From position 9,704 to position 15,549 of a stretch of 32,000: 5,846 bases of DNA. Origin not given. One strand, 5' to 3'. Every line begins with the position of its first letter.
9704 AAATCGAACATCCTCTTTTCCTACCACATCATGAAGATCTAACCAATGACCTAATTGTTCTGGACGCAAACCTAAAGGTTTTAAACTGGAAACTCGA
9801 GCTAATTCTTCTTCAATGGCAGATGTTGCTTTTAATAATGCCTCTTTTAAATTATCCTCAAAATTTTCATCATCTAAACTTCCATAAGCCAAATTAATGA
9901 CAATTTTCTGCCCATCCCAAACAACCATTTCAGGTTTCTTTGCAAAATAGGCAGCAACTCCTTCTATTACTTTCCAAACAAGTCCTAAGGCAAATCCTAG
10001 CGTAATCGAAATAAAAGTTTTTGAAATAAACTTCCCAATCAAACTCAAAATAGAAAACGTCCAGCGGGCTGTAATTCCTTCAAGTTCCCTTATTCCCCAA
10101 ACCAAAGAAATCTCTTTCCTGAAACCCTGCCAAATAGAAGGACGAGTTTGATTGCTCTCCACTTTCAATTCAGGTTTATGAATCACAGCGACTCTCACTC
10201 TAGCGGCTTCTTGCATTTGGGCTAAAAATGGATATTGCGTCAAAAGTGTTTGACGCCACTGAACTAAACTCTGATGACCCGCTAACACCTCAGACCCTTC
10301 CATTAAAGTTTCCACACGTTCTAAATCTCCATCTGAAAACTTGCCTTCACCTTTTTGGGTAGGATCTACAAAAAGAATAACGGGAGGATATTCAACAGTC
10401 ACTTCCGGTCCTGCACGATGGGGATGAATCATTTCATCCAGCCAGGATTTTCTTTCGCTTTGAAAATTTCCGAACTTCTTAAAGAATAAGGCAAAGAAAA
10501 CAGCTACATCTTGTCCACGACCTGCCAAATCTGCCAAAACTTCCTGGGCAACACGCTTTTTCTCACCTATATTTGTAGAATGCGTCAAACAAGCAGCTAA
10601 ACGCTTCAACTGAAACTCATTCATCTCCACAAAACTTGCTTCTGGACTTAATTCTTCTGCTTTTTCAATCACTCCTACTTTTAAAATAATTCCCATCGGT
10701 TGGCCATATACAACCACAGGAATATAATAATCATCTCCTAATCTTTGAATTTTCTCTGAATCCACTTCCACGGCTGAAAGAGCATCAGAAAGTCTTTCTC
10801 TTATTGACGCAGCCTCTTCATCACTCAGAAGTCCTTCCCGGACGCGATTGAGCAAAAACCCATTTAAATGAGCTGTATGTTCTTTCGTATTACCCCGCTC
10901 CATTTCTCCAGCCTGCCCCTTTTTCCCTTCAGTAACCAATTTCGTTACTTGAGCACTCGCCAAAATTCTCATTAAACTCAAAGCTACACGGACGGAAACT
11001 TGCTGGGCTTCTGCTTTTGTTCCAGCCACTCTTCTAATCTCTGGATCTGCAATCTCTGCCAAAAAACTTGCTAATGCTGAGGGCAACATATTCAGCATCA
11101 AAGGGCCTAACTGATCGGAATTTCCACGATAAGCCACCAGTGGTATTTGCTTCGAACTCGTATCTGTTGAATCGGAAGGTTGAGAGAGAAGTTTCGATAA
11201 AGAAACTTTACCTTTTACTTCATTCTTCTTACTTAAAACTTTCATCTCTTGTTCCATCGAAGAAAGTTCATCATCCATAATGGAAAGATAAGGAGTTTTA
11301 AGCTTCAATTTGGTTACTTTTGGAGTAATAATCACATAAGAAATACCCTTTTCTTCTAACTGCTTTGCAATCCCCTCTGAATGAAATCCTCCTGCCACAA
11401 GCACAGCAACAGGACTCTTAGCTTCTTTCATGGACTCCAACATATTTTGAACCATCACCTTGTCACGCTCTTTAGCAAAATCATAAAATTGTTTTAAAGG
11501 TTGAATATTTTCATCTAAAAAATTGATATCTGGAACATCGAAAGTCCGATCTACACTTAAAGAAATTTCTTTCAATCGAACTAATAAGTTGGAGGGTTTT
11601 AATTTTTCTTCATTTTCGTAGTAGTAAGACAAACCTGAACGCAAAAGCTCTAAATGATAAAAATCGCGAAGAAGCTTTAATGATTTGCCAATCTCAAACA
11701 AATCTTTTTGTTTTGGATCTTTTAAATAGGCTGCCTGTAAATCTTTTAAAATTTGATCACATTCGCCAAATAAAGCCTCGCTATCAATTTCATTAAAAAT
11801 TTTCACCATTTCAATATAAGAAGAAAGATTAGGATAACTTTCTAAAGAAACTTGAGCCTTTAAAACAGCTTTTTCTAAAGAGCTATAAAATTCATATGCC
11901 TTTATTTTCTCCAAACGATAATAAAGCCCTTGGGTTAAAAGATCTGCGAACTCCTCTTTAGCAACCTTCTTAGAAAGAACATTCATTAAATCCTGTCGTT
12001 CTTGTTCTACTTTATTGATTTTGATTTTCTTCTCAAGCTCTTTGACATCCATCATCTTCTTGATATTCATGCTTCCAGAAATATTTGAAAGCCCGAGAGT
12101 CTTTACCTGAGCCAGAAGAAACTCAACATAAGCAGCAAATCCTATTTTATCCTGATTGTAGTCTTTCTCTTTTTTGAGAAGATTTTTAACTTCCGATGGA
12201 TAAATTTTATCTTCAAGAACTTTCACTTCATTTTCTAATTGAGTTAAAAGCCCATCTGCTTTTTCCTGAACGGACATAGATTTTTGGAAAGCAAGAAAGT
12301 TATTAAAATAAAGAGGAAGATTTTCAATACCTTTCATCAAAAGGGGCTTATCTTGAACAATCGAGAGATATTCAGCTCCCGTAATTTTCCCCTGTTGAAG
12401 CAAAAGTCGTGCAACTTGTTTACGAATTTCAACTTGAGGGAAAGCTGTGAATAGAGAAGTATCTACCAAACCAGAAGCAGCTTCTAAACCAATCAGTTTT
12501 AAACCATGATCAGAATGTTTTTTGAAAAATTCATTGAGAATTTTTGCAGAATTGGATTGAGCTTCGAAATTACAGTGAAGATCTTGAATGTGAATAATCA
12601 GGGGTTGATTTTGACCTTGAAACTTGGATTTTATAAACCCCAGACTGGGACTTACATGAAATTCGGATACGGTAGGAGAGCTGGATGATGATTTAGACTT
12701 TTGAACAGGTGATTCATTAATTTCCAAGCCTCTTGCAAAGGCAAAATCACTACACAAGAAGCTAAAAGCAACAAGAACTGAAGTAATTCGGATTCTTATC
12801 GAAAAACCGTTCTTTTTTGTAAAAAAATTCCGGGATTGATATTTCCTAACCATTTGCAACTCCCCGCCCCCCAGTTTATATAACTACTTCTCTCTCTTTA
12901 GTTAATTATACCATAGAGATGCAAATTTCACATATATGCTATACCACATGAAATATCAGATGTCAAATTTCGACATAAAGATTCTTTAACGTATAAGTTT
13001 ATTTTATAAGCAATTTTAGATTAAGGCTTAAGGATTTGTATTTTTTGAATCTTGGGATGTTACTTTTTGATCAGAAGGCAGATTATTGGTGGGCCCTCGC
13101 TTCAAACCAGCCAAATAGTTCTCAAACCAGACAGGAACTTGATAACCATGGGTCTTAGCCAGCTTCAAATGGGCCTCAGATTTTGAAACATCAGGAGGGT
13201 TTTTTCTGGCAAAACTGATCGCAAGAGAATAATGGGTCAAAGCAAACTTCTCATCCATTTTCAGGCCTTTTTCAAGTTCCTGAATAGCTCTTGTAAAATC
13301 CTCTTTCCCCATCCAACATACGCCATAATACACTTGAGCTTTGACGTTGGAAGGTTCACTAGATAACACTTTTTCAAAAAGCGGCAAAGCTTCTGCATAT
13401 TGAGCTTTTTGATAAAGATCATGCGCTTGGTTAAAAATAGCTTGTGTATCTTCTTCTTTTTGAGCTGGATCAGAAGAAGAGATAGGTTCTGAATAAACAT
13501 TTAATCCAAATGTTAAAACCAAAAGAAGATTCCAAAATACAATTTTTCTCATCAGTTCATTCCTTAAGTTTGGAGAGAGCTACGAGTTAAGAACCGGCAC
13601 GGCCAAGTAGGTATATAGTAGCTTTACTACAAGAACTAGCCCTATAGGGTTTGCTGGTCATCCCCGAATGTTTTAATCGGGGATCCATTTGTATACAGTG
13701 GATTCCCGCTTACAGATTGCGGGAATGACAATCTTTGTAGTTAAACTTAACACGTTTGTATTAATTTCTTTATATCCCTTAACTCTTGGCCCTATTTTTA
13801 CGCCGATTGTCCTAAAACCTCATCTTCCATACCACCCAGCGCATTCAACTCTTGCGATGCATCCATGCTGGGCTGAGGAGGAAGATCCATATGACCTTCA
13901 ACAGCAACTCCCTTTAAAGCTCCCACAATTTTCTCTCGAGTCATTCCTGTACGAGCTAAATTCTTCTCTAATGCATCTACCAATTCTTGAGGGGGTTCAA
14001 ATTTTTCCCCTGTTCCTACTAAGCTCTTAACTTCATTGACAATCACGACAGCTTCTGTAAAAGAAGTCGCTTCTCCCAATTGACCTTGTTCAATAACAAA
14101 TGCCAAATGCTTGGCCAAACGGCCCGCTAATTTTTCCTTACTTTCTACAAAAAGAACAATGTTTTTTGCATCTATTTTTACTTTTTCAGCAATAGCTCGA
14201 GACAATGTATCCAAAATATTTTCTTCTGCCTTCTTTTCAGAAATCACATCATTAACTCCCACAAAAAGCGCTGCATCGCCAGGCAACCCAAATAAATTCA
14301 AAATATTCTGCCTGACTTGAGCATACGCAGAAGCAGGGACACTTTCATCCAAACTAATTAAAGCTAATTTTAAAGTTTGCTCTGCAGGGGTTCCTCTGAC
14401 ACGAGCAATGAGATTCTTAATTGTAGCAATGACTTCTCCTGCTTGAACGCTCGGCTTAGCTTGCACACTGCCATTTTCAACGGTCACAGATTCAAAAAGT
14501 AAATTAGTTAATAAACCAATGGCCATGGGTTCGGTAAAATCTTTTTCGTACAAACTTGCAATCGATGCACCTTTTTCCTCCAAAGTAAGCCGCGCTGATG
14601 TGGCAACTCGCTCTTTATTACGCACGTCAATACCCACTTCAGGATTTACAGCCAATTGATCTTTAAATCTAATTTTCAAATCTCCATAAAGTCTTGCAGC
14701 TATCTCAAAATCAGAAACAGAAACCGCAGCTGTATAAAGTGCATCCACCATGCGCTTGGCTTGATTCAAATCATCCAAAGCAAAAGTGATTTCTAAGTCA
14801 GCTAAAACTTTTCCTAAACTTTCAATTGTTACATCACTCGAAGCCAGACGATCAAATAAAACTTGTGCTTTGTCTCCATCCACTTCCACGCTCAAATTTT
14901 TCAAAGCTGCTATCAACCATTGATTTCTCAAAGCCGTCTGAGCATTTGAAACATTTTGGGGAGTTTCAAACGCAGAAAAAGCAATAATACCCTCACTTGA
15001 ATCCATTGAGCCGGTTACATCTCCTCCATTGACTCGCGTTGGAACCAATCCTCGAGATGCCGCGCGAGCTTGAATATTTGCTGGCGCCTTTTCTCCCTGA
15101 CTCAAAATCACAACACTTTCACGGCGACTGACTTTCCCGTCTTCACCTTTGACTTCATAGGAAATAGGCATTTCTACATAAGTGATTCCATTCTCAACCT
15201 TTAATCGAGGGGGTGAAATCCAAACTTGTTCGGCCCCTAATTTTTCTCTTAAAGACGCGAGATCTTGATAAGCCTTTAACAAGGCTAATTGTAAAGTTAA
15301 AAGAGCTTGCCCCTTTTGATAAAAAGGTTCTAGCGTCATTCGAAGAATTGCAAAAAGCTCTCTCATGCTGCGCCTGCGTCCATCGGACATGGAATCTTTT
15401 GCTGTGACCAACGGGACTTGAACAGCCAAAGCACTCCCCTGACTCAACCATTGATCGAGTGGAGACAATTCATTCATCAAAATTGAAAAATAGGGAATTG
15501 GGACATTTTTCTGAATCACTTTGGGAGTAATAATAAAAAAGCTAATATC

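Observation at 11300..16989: Three-gene envelope cluster: giant protein, secreted TPR protein and a 1,063-aa paralog sharing a ChaN/Tiki-like module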

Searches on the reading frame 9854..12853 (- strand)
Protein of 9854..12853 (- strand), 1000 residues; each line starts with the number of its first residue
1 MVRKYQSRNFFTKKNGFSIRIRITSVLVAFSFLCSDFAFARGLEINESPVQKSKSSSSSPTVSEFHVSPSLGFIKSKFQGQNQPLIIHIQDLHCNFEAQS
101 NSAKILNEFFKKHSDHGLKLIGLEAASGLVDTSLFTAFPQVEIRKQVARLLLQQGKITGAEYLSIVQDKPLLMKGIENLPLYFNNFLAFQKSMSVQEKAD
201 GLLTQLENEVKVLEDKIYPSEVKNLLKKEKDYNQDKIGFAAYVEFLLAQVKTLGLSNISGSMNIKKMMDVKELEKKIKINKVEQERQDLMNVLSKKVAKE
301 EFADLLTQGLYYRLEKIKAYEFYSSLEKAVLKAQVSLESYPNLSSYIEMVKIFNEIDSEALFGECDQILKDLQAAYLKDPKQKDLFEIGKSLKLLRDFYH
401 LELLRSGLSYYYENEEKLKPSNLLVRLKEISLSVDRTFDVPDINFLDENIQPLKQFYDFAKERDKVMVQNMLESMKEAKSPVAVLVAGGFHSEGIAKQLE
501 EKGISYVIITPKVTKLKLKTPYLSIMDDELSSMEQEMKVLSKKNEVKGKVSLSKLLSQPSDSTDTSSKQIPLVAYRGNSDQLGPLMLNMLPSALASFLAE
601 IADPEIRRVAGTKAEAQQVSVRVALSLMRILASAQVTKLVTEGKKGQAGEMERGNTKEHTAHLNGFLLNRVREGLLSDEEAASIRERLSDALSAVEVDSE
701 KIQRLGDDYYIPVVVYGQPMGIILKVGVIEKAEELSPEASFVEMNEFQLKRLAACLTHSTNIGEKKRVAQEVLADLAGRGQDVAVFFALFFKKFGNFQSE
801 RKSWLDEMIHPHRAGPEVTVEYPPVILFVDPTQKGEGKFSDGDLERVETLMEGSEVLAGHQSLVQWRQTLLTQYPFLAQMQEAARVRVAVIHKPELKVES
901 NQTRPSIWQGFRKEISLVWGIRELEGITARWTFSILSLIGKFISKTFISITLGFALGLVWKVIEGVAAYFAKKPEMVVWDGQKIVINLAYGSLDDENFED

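Call 6: search_protein_families(library=pfam, proteins=[window:9854-12853:-], max_evalue=1)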
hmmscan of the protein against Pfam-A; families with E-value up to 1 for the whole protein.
window:9854-12853:- (1000 aa): 2 families
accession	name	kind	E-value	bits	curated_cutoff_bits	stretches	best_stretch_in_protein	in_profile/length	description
PF01609.27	DDE_Tnp_1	-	0.00056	20.2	23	1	459-547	56-137/200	Transposase DDE domain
PF04187.18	Cofac_haem_bdg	-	0.13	12.7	27.7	1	451-495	163-209/213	Haem-binding uptake, Tiki superfamily, ChaN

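Call 47: search_protein_families(library=ncbifam, proteins=[window:9854-12853:-], max_evalue=1)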
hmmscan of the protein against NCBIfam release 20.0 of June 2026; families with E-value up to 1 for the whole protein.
window:9854-12853:- (1000 aa): 4 families
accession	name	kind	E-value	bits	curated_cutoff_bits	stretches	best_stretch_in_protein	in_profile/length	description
TIGR01353.1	dGTP_triPase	subfamily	0.018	14.6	152.35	0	266-393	228-340/389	dGTP triphosphohydrolase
NF003684.0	PRK05305.2-4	equivalog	0.074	12.6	317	1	946-991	24-69/228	phosphatidylserine decarboxylase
NF033580.1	transpos_IS5_3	equivalog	0.081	12.4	110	1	447-516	135-206/258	IS5 family transposase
NF033551.1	transpos_IS1182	equivalog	0.085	11.7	270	1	462-512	291-343/488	IS1182 family transposase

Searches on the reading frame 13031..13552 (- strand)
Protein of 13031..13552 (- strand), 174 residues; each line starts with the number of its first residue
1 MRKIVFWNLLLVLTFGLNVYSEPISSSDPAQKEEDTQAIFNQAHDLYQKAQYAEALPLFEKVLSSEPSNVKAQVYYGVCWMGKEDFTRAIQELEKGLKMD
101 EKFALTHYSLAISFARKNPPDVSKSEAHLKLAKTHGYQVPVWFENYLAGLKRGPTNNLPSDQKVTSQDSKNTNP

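Call 6: search_protein_families(library=pfam, proteins=[window:13031-13552:-], max_evalue=1)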
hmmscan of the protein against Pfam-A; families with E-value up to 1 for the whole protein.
window:13031-13552:- (174 aa): 19 families
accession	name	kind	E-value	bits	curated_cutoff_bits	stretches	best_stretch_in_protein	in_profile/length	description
PF07719.23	TPR_2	-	1.2e-08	34.8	27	2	38-69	3-34/34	Tetratricopeptide repeat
PF13432.12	TPR_16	-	1.6e-08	35.3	32.7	1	41-97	2-58/65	Tetratricopeptide repeat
PF14559.12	TPR_19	-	5.6e-08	33.4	25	1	47-102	2-57/68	Tetratricopeptide repeat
PF13414.12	TPR_11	-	3.1e-06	27.2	26.8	1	85-117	9-41/42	TPR repeat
PF00515.34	TPR_1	-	8.7e-06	25.8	27.8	1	38-69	3-34/34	Tetratricopeptide repeat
PF12895.13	ANAPC3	-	2.6e-05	24.9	27.2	1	49-108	2-60/82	Anaphase-promoting complex, cyclosome, subunit 3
PF13181.12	TPR_8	-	0.00054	20.4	25.7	0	38-69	3-34/34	Tetratricopeptide repeat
PF23914.1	TPR_CcmH_CycH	-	0.0023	18.2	42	1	63-128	43-109/158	Cytochrome c-type biogenesis protein H TPR domain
PF25063.1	ARM_TT21_C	-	0.0027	18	35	1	36-114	95-174/209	Tetratricopeptide repeat protein 21 C-terminal ARM domain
PF13428.12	TPR_14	-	0.0034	18.4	23.5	1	45-77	10-42/44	Tetratricopeptide repeat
PF17004.11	SRP_TPR_like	-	0.0058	17.2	35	1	31-78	41-80/109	Putative TPR-like repeat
PF24575.1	TPR_Slam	-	0.015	16.2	35.2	0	39-75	50-86/104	Surface lipoprotein assembly modifier, N-terminal TPR repeats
PF13431.12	TPR_17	-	0.015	16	24.4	0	58-79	1-22/34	Tetratricopeptide repeat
PF13424.12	TPR_12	-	0.018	15.7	30.1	1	39-63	5-30/77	Tetratricopeptide repeat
PF20610.3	TED_2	-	0.018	15.4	27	1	67-116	54-101/131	Thioester domain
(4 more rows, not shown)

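Call 47: search_protein_families(library=ncbifam, proteins=[window:13031-13552:-], max_evalue=1)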
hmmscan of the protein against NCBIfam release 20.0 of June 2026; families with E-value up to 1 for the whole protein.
window:13031-13552:- (174 aa): 21 families
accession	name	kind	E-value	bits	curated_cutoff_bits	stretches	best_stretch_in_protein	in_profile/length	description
TIGR02552.1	LcrH_SycD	equivalog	5.2e-09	35.9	104.8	1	33-121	15-103/136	SycD/LcrH family type III secretion system chaperone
NF040959.1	MamA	equivalog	9.8e-09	34.9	200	1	32-115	67-150/204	magnetosome protein MamA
TIGR02917.1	PEP_TPR_lipo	equivalog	3e-07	28.7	312.2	1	31-120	358-447/899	XrtA/PEP-CTERM system TPR-repeat protein PrsT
NF047507.1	TPR_BatC_Lepto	exception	4.7e-07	29.5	175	1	33-125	55-149/214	TPR repeat-containing protein BatC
TIGR03302.1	OM_YfiO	subfamily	0.00026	20.6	81.4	1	28-95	25-95/239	outer membrane protein assembly factor BamD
NF033758.1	gliding_GltE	equivalog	0.0003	19.9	225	1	49-121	269-342/411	adventurous gliding motility TPR repeat lipoprotein GltE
TIGR02795.1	tol_pal_ybgF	equivalog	0.00057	20.5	90.1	1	36-102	2-71/119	tol-pal system protein YbgF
TIGR02521.1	type_IV_pilW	equivalog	0.00065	19.3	154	1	44-118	107-184/234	type IV pilus biogenesis/stability protein PilW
NF008756.0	PRK11788.1-4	equivalog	0.00082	18.5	474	1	41-105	185-249/389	lipopolysaccharide assembly protein LapB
NF033920.0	C39_PA2778_fam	equivalog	0.0022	17.5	150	1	29-121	149-241/255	PA2778 family cysteine peptidase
NF053607.1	CHU_0125_OmpA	equivalog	0.003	16.1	620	1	38-121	21-104/639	CHU_0125 family OmpA-like outer membrane integrity protein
NF047481.1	lipo_LIC12587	subfamily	0.0058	16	200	1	34-105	56-129/213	LIC12587 family lipoprotein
NF052304.1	CdsG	equivalog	0.007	16.6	170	1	49-102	55-102/133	CdsG family type III secretion system protein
NF011886.0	PRK15359.1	equivalog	0.02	14.6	146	1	35-111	23-99/144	type III secretion system chaperone protein SscB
NF033762.1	social_mot_Tgl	equivalog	0.031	13.6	225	1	43-115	107-181/252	social motility TPR repeat lipoprotein Tgl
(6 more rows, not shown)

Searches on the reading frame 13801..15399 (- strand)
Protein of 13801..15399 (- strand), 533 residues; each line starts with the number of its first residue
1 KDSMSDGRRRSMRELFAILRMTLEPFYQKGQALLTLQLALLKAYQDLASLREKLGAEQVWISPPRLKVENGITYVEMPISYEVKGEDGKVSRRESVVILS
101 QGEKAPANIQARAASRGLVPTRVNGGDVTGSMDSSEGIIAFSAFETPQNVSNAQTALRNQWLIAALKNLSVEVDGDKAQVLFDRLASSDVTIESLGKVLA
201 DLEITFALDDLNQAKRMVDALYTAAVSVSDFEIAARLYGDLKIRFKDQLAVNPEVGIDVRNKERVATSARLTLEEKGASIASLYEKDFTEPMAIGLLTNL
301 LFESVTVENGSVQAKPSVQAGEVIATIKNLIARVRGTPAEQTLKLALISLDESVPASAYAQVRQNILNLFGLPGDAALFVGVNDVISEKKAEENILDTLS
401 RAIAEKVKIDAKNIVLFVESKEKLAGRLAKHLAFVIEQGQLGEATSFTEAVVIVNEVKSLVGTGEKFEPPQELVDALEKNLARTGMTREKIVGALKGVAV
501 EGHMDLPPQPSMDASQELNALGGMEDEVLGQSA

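Call 75: search_solved_structures(query=window:13801-15399:-, max_evalue=1)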
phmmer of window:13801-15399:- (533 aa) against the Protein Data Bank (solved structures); distinct sequences matched with E-value up to 1: 0.
